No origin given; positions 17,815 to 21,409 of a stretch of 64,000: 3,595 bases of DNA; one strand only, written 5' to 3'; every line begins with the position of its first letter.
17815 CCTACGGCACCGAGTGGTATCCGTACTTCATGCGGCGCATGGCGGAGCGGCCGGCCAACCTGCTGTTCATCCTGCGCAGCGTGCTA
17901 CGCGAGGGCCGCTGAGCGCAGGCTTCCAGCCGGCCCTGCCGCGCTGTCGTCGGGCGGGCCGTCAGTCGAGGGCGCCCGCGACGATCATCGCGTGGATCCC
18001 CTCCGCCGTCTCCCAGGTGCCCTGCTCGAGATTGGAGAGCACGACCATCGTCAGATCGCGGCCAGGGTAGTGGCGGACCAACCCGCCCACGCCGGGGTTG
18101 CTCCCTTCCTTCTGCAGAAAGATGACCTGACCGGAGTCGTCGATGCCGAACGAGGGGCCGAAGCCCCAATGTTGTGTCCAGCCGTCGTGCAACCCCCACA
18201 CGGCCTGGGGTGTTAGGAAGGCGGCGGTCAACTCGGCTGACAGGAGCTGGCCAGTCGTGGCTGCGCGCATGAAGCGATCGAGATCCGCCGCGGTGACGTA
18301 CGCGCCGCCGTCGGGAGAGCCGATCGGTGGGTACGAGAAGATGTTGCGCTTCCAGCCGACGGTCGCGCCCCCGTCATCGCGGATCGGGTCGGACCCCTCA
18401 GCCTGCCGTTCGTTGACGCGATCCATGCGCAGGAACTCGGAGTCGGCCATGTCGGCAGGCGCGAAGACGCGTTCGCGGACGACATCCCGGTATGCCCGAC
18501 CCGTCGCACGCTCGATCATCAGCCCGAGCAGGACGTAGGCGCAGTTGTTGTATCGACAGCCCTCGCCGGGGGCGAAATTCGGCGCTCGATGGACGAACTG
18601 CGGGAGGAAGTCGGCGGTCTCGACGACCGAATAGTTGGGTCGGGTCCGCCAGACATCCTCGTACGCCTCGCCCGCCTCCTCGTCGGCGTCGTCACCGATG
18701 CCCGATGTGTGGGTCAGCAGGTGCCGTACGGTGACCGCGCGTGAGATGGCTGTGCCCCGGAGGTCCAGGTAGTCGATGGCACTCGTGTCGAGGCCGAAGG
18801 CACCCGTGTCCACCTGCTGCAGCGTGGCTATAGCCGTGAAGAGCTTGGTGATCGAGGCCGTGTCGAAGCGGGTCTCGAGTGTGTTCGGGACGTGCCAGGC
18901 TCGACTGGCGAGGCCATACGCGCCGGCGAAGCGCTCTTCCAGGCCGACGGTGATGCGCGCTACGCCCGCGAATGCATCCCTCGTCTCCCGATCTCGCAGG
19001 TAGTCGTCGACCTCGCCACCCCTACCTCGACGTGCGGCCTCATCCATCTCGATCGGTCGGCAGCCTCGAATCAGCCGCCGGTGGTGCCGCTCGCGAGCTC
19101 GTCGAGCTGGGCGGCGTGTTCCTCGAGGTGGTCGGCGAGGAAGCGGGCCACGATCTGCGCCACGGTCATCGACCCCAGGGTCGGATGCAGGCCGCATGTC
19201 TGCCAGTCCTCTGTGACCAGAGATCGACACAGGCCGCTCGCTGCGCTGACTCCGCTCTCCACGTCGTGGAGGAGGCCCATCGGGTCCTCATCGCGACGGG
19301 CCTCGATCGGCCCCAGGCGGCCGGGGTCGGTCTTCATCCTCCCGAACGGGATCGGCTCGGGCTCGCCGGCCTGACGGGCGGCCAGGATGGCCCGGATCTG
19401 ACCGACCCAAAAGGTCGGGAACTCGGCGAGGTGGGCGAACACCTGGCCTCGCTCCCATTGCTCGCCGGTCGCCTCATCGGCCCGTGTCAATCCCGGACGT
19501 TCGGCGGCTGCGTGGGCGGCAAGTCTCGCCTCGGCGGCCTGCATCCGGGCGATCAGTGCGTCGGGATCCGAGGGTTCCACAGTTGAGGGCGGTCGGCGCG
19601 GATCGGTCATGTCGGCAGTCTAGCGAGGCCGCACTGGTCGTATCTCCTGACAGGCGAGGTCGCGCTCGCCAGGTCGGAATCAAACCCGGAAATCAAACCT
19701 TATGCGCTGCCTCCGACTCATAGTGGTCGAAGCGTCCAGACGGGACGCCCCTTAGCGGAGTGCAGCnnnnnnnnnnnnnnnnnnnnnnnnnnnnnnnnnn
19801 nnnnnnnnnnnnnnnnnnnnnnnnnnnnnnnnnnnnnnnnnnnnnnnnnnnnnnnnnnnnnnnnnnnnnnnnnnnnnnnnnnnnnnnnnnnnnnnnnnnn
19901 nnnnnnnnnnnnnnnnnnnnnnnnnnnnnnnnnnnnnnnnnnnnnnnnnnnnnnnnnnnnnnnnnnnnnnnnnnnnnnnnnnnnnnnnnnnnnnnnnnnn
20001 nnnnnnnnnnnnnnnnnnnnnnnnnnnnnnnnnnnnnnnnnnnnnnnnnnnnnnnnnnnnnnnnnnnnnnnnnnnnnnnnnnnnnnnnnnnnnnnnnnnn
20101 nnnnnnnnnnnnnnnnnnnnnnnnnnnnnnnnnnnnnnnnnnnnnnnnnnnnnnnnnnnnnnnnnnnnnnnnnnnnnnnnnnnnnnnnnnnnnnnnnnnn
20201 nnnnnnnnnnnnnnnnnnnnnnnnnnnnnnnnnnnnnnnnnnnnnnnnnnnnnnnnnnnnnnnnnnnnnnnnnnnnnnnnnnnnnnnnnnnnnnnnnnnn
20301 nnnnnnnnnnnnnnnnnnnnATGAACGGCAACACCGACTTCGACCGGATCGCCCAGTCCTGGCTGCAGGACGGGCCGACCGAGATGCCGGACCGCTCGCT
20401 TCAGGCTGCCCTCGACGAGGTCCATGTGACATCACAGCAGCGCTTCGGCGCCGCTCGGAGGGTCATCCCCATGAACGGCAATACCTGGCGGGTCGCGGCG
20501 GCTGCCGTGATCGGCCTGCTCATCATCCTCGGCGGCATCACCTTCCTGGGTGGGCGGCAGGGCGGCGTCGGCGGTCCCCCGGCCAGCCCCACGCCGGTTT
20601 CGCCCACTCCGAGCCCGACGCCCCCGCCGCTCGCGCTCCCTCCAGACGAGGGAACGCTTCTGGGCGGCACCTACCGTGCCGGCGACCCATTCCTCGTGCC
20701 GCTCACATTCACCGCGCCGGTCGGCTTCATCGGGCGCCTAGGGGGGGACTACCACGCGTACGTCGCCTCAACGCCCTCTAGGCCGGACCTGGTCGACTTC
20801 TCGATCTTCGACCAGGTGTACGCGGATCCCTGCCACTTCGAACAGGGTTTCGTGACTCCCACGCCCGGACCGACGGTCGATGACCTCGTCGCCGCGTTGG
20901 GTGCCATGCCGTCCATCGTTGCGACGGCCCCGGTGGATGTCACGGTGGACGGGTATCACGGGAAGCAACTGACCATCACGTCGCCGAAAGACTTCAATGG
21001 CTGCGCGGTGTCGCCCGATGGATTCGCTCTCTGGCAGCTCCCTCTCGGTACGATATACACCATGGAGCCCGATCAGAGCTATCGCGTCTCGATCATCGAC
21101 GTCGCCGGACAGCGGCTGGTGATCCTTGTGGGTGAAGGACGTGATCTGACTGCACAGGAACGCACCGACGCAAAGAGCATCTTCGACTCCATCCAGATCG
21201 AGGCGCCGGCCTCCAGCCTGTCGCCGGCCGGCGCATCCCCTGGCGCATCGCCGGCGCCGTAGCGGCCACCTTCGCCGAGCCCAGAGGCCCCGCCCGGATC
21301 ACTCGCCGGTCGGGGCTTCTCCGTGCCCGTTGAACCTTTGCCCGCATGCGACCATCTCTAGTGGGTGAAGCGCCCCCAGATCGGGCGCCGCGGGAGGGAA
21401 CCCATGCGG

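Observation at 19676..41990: Seven ECF sigma / single-pass membrane partner operons in 22 kb; six share a short partner domain I cannot place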

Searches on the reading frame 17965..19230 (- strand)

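Call 72: search_protein_families(library=pfam, max_evalue=0.0001, proteins=[window:17965-19230:-])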
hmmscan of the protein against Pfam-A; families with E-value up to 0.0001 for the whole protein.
window:17965-19230:- (422 aa): 1 family
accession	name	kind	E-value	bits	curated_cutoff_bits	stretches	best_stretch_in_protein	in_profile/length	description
PF00144.29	Beta-lactamase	-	2.7e-54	185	27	1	75-415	2-324/329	Beta-lactamase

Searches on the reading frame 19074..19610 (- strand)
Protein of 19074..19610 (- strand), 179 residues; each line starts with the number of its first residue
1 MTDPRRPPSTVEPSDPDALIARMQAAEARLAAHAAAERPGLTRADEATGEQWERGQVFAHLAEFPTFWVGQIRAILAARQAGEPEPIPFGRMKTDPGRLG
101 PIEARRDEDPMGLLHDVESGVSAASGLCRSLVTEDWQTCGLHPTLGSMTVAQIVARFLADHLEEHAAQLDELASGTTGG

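Call 72: search_protein_families(library=pfam, max_evalue=0.0001, proteins=[window:19074-19610:-])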
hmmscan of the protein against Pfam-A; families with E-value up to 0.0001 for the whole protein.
window:19074-19610:- (179 aa): 1 family
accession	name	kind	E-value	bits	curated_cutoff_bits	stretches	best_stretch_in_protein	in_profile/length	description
PF11716.13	MDMPI_N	-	2.3e-05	25.5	24.2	1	51-166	28-136/140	Mycothiol maleylpyruvate isomerase N-terminal domain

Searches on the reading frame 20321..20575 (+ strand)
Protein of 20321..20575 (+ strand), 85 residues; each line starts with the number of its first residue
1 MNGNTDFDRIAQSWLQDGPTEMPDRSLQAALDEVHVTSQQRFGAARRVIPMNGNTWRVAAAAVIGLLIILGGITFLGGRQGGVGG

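Call 13: find_homologous_proteins(query=A1, max_evalue=0.001)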
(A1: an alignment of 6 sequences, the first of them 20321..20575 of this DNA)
Query A1 (6 sequences) (85 aa, profile of the alignment): 39 proteins with E <= 0.001 among 8000 candidates.
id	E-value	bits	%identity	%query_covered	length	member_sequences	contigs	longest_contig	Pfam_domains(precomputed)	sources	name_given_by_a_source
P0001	5.1e-32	128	40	58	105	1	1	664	-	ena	-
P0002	1.5e-31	126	36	91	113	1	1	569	-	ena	-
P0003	2.5e-29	119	79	100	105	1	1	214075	-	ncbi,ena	-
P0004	1.6e-28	116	88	100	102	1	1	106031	-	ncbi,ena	-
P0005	2.5e-28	116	76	100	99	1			-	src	-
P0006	5.4e-28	115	77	100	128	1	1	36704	-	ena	-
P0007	9.8e-28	114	88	92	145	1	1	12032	-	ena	-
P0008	1.5e-27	113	74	100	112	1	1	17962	-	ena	-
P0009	4.3e-26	109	45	95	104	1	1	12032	-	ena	-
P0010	1.9e-24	103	50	100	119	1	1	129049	-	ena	-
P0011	4.6e-24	102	37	86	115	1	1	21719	-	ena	-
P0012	1.1e-21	94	49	100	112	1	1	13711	-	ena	-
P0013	8.3e-21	92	47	89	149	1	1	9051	-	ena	-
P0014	1.3e-20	91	49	94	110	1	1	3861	-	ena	-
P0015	1.6e-20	91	47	89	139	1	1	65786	-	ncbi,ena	-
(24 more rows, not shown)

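Call 26: search_solved_structures(query=A3, max_evalue=10, show_alignments=3)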
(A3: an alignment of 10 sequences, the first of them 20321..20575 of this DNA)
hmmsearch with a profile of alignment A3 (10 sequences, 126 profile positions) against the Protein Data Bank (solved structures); distinct sequences matched with E-value up to 10: 4.
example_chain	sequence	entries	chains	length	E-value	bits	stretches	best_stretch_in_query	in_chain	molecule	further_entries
9j12_A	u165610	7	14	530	0.83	12.9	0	54-88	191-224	Adenine/guanine permease AZG2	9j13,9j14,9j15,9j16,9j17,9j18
9syj_D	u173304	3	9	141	1.4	12.2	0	56-90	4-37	Siderophore export accessory protein MmpS4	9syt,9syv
7xxf_C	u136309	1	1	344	3.2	11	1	52-75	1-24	Photosynthetic reaction center cytochrome c subunit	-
7rdr_A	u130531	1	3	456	4.6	10.5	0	5-33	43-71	Circular tendon repeat protein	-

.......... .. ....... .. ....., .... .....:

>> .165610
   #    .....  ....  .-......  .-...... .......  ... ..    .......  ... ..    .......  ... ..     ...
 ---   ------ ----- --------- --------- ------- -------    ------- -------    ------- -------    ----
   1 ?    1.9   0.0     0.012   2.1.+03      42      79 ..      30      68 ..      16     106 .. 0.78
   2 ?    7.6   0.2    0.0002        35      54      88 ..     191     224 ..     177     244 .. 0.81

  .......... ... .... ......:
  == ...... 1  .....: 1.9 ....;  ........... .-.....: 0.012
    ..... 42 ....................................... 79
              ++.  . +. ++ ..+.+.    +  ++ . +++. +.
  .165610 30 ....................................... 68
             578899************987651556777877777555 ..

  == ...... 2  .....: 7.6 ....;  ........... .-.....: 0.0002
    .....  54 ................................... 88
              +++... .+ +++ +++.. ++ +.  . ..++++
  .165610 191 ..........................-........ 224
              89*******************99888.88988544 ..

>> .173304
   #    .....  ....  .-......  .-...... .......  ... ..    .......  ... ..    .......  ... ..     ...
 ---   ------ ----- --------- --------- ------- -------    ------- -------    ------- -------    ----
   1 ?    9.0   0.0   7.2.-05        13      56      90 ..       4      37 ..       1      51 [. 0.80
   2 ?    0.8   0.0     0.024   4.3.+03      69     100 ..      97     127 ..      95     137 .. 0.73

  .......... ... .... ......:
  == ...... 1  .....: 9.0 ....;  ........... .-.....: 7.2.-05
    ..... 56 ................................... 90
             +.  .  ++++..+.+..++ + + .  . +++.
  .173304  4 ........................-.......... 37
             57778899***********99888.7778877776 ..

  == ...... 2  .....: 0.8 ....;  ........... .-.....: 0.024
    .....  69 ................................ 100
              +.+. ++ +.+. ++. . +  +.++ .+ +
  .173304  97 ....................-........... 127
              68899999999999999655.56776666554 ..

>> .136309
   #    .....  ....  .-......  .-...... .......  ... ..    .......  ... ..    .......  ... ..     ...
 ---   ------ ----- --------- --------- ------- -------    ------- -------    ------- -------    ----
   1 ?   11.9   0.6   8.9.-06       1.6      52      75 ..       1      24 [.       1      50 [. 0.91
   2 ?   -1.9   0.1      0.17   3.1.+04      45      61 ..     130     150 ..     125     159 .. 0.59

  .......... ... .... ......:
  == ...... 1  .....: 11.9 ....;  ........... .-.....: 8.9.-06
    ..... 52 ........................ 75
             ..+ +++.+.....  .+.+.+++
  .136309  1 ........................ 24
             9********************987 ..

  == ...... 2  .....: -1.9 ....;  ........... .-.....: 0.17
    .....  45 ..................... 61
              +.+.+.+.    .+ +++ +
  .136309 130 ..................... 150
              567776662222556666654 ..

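Call 30: search_protein_representatives(alignment_id=A3)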
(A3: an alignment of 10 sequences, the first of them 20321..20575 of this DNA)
Query: 10 sequences, 126 profile positions. Proteins with E-value up to 0.001 (for the whole library): 4834; up to 1e-10: 2912; up to 1e-30: 16. The best 150 are listed.
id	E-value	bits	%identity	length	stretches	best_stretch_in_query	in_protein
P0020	2.3e-41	156.9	-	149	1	1-126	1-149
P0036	1.1e-40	154.7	-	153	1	2-124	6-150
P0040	3.6e-33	130.4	-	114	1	1-90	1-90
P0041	3.6e-33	130.4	-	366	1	1-118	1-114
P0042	4.5e-33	130.1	-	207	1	1-105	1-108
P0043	5.1e-33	129.9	-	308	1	1-90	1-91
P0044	1.0e-32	128.9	-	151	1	1-115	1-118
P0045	1.8e-32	128.2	-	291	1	1-111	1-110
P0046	1.8e-31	124.9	-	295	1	1-90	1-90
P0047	2.2e-31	124.7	-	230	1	1-92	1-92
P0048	2.9e-31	124.3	-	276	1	1-120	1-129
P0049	3.4e-31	124.0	-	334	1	1-89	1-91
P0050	6.5e-31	123.1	-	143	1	1-90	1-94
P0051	7.0e-31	123.0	-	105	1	1-88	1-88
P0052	9.0e-31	122.7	-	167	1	1-94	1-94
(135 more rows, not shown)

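Call 93: search_protein_families(library=pfam, alignment_id=A11, max_evalue=0.001)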
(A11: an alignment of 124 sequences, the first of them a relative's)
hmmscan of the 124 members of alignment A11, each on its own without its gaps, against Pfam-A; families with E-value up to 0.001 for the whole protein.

A. member 1, P0041 (366 aa): 0 families

B. families by the number of members that match (of 124 scanned): 9 families
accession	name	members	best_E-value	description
PF04542.20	Sigma70_r2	2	5.3e-10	Sigma-70 region 2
PF03480.18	DctP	1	5.3e-17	Bacterial extracellular solute-binding protein, family 7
PF01436.27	NHL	1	1.4e-14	NHL repeat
PF17170.10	DUF5128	1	4e-07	6-bladed beta-propeller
PF08450.18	SGL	1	4.4e-07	SMP-30/Gluconolactonase/LRE-like region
PF25021.1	TEN_NHL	1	1.5e-05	Teneurin NHL domain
PF12079.13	DUF3558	1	7.3e-05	Protein of unknown function (DUF3558)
PF20067.5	SSL_N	1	9.1e-05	Strictosidine synthase-like, N-terminal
PF24684.1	Vgb_lyase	1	0.0006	Virginiamycin B lyase family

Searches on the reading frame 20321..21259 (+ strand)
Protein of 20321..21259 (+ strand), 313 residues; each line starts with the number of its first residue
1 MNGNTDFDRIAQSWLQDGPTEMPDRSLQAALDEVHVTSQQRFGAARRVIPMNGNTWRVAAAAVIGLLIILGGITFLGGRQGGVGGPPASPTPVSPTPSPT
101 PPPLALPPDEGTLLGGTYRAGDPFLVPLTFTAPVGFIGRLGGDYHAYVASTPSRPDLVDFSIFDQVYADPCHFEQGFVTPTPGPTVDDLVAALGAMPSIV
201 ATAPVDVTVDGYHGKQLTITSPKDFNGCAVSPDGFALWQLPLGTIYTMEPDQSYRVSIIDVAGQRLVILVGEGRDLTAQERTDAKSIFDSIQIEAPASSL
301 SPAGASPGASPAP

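Call 8: search_protein_families(library=pfam, max_evalue=1, proteins=[window:20321-21259:+])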
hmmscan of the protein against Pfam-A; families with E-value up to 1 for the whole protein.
window:20321-21259:+ (313 aa): 0 families

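Call 10: search_protein_families(library=ncbifam, max_evalue=1, proteins=[window:20321-21259:+])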
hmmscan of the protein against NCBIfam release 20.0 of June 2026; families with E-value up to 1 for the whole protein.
window:20321-21259:+ (313 aa): 0 families

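Call 62: predict_structure(alignment_id=A8)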
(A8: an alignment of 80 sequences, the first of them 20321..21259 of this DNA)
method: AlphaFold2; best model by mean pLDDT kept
length: 313 residues; sequences in the alignment: 80
mean_pLDDT: 83.0   pTM: 0.66
mean pLDDT of the five models: 83.0, 82.9, 82.9, 82.4, 81.2
residues with pLDDT >= 90: 160; 70-90: 87; 50-70: 56; < 50: 10
segments of 3 or more residues with pLDDT < 50: 37-39, 77-79
pLDDT, mean of each block of 10 residues (from residue 1): 67 74 67 56 55 68 82 60 59 84 95 97 90 96 90 83 92 94 96 95 98 97 79 81 91 96 94 90 96 83 72 70
secondary structure, 60 per line:
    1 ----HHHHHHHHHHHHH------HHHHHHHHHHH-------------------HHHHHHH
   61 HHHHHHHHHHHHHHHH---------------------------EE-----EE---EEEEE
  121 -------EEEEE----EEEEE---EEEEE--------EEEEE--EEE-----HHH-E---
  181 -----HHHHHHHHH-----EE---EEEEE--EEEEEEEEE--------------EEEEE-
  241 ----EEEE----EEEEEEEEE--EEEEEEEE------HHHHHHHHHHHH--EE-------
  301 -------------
elements in order: H5-17 H24-34 H54-76 E116-120 E128-132 E137-141 E145-149 E158-162 E165-167 H186-194 E205-209 E212-220 E235-239 E245-248 E253-261 E264-271 H278-289

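Call 66: fold_search(model_id=the predicted structure, library=pdb)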
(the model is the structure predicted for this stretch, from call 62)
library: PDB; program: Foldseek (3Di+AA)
matches with E <= 10: 1237; with E <= 0.001: 7
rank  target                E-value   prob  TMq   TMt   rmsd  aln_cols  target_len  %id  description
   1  2xb3                  3.7e-05  1.00  0.32  0.58   8.8       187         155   12  The Structure of Cyanobacterial PsbP (released 2010-08-25)
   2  9grx_0                1.3e-04  1.00  0.33  0.58   8.7       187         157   12  NDH-PSI-LHCI supercomplex from S. oleracea (released 2025-02-12)
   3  7wff_f                1.7e-04  1.00  0.31  0.57   7.7       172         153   11  Subcomplexes B,M and L in the Cylic electron transfer supercomplex NDH-PSI from Arabidopsis (released 2022-03-16)
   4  2lnj_MODEL_1_A        1.7e-04  1.00  0.32  0.53   7.3       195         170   10  Solution Structure of Cyanobacterial PsbP (CyanoP) from Synechocystis sp. PCC 6803 (released 2012-06-06)
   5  7pi0_P                4.0e-04  1.00  0.31  0.48   8.0       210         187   11  Unstacked compact Dunaliella PSII (released 2022-08-17)
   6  2vu4                  5.9e-04  1.00  0.32  0.59   4.8       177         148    7  Structure of PsbP protein from Spinacia oleracea at 1.98 A resolution (released 2009-07-21)
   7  5zx9                  8.3e-04  1.00  0.29  0.48   7.9       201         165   15  Crystal structure of apo form fibronectin-binding protein Apa from Mycobacterium tuberculosis (released 2019-05-29)
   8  5xnl_P                1.6e-03  1.00  0.30  0.47   8.7       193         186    7  Structure of stacked C2S2M2-type PSII-LHCII supercomplex from Pisum sativum (released 2017-09-20)
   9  9i4t_P                1.6e-03  1.00  0.28  0.47   9.3       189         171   10  Photosystem II from Arabidopsis thaliana (released 2026-03-25)
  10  6e8a_B                1.8e-03  1.00  0.25  0.47   5.7       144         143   12  Crystal structure of DcrB from Salmonella enterica at 1.92 Angstroms resolution (released 2018-10-31)
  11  4rti                  2.0e-03  1.00  0.33  0.53   8.1       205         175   10  The crystal structure of PsbP from Spinacia oleracea (released 2015-03-11)
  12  3jcu_P                2.0e-03  1.00  0.29  0.48   9.7       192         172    8  Cryo-EM structure of spinach PSII-LHCII supercomplex at 3.2 Angstrom resolution (released 2016-05-25)
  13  6e5d                  2.0e-03  0.97  0.23  0.37  10.7       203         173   15  Crystal structure of LpqN involved in cell envelope biogenesis of Mycobacterium tuberculosis (released 2019-07-24)
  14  4rth_B                2.3e-03  1.00  0.32  0.55   8.2       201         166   10  The crystal structure of PsbP from Zea mays (released 2015-03-11)
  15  6e8a_A                2.5e-03  1.00  0.24  0.45   5.7       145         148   13  Crystal structure of DcrB from Salmonella enterica at 1.92 Angstroms resolution (released 2018-10-31)
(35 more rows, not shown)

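Call 90: list_cluster_members(proteins=[window:20321-21259:+, window:21949-22791:+, window:23502-24425:+, window:29273-30514:+, window:39109-39834:+, window:40611-41987:+, window:31800-33299:-, P0065, P0094, P0043])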
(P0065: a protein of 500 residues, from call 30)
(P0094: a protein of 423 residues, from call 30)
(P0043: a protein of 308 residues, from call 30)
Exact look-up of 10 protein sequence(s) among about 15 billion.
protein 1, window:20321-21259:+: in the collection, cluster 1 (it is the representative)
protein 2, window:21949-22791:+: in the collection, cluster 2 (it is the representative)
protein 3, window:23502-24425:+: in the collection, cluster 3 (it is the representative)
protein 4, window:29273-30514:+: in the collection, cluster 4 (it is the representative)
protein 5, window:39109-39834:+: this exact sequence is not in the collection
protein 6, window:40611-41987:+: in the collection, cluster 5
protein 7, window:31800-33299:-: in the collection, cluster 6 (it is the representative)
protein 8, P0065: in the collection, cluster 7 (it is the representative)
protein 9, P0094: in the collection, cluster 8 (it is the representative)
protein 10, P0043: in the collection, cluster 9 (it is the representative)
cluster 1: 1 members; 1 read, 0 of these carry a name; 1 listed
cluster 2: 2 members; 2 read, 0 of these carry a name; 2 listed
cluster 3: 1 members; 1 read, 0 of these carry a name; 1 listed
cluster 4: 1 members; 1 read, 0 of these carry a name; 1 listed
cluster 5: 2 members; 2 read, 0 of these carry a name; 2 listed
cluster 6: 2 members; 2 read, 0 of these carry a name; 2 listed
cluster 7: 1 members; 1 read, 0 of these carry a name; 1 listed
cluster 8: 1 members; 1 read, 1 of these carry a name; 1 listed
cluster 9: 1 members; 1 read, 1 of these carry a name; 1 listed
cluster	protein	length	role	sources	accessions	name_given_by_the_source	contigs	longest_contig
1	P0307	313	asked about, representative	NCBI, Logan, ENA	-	-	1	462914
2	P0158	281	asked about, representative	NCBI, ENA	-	-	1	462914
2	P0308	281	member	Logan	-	-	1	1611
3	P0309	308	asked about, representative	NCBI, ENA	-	-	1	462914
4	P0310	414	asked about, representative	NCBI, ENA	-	-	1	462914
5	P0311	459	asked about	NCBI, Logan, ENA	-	-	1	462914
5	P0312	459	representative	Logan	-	-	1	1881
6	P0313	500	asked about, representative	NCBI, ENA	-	-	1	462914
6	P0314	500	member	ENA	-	-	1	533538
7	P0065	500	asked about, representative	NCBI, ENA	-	-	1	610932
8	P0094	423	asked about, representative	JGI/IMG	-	TRAP-type C4-dicarboxylate transport system substrate-binding protein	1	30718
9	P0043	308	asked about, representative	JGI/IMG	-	hypothetical protein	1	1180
